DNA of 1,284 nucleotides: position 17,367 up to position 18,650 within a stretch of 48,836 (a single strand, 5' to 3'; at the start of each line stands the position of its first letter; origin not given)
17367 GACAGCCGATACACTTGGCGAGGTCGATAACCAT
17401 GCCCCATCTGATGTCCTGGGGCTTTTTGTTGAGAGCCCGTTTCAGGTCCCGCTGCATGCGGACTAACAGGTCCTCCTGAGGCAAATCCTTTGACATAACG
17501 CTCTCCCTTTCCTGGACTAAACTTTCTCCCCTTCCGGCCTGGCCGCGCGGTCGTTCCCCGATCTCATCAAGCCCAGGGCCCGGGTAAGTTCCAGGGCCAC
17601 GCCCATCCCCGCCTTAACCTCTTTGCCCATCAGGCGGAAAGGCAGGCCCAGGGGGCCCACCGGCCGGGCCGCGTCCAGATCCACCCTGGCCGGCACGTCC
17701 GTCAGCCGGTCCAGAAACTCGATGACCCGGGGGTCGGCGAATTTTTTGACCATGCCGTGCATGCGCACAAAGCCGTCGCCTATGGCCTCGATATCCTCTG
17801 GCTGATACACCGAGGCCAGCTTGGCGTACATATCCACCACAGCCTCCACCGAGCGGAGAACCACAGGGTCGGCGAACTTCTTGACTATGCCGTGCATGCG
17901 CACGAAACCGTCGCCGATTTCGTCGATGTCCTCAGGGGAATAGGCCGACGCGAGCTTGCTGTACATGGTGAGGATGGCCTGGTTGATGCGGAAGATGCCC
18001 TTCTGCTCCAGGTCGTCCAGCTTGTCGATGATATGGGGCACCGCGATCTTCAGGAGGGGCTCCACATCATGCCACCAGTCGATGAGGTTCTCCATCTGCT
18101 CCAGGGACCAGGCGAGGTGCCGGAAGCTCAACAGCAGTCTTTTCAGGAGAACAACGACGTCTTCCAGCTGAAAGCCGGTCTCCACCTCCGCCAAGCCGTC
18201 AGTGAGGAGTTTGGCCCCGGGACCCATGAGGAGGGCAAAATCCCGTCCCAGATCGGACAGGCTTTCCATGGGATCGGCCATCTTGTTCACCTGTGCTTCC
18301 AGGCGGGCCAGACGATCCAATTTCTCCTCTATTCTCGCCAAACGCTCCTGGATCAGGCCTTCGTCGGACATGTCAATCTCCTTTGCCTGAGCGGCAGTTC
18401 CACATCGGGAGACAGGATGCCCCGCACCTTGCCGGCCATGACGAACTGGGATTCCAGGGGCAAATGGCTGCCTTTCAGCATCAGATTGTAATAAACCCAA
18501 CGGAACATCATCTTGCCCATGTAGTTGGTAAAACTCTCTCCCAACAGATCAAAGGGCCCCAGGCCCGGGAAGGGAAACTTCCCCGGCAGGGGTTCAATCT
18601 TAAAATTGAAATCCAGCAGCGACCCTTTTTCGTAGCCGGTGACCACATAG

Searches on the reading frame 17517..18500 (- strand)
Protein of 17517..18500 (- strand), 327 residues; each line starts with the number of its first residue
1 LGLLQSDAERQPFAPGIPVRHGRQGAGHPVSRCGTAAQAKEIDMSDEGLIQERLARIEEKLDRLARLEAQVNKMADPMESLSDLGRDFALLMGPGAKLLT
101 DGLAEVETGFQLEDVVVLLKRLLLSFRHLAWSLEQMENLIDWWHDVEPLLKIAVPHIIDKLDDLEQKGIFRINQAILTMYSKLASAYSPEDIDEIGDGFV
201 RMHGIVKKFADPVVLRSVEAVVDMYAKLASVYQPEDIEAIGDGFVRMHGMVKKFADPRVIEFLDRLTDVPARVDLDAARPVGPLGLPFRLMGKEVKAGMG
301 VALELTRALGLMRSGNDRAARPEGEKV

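Call 9: search_protein_families(library=pfam, proteins=[window:17517-18500:-], max_evalue=0.001)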
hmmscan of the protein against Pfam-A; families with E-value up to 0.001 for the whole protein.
window:17517-18500:- (327 aa): 1 family
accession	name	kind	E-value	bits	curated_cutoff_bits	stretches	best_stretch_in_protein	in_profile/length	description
PF24372.1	DUF7528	-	0.00031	21.3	27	0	214-256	51-93/111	Family of unknown function (DUF7528)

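Call 21: search_protein_families(library=ncbifam, proteins=[window:17517-18500:-], max_evalue=0.01)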
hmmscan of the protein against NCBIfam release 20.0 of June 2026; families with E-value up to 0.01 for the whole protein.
window:17517-18500:- (327 aa): 0 families

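Call 70: search_protein_families(library=pfam, proteins=[window:17517-18350:-], max_evalue=0.00001)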
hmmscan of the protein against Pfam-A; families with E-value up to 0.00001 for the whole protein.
window:17517-18350:- (277 aa): 0 families
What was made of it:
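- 17517..18500 (-): Conserved ORF of unknown function (true start probably downstream of 18353). No Pfam or NCBIfam hit (calls 9, 21, 70).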
